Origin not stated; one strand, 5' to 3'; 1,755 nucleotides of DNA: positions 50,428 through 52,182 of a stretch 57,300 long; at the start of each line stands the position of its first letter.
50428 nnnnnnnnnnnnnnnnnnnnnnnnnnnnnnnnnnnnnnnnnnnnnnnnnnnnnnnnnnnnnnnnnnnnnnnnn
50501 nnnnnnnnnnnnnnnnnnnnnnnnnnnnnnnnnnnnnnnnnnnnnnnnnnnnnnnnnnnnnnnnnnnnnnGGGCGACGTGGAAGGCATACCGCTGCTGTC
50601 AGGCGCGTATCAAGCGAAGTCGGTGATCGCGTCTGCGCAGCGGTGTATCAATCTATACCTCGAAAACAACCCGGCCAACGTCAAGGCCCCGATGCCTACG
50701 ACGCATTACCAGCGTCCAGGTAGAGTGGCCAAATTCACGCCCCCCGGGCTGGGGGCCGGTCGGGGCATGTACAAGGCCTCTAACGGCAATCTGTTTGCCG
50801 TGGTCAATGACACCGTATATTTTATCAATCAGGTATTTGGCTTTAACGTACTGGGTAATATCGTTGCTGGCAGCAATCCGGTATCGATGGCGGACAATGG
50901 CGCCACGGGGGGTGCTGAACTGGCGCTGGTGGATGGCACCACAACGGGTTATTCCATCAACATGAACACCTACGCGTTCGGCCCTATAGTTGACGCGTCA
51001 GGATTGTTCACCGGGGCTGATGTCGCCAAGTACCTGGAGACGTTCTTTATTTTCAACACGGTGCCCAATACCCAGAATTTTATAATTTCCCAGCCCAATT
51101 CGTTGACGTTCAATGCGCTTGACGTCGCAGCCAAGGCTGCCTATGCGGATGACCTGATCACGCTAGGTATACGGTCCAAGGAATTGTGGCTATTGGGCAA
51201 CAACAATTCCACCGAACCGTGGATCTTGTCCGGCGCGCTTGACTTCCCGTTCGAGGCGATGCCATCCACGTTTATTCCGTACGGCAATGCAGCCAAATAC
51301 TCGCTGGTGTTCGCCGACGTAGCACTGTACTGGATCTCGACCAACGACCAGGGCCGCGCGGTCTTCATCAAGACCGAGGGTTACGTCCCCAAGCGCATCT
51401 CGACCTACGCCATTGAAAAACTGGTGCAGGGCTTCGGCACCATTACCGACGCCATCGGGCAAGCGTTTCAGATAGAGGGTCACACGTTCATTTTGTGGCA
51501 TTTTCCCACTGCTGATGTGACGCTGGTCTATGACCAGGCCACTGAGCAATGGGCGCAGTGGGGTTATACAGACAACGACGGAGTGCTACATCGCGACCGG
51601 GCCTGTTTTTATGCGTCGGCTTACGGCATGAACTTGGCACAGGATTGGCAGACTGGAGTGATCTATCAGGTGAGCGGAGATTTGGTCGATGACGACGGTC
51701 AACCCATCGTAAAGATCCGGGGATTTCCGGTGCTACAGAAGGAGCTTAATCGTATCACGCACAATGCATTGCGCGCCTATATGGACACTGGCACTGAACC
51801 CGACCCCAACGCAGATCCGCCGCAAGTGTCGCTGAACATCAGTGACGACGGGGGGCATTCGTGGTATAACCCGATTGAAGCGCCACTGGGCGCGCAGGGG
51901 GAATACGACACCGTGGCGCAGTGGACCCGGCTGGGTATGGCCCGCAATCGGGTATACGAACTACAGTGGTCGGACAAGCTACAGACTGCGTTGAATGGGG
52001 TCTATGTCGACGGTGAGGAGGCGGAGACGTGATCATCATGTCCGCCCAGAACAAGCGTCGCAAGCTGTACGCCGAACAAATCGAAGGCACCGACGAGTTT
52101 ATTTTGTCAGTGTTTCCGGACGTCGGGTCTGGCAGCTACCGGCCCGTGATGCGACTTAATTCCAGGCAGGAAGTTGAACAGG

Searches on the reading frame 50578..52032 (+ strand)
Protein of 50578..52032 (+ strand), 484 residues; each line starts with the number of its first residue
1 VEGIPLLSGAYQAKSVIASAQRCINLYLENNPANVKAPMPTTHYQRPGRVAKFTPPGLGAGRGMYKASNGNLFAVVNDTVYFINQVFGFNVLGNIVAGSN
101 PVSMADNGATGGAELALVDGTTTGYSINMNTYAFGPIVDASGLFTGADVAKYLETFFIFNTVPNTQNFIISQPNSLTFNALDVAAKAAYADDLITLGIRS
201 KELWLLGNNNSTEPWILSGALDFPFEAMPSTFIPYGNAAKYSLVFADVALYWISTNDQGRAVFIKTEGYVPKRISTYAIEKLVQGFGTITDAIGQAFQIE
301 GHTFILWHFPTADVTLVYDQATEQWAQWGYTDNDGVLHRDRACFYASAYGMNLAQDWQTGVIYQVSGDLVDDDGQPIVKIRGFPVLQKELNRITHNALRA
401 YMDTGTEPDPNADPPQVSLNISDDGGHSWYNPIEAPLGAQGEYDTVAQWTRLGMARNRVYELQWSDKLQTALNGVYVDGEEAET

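Call 19: search_protein_families(library=phrogs, proteins=[window:50578-52032:+], max_evalue=0.00001)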
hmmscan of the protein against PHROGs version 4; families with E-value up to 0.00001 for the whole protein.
window:50578-52032:+ (484 aa): 2 families
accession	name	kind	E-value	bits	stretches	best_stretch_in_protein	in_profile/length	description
phrog_578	-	connector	1.2e-78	265.8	1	3-478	5-468/486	head closure Hc3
phrog_19101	-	unknown function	3.9e-06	26.5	1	383-476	494-587/595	-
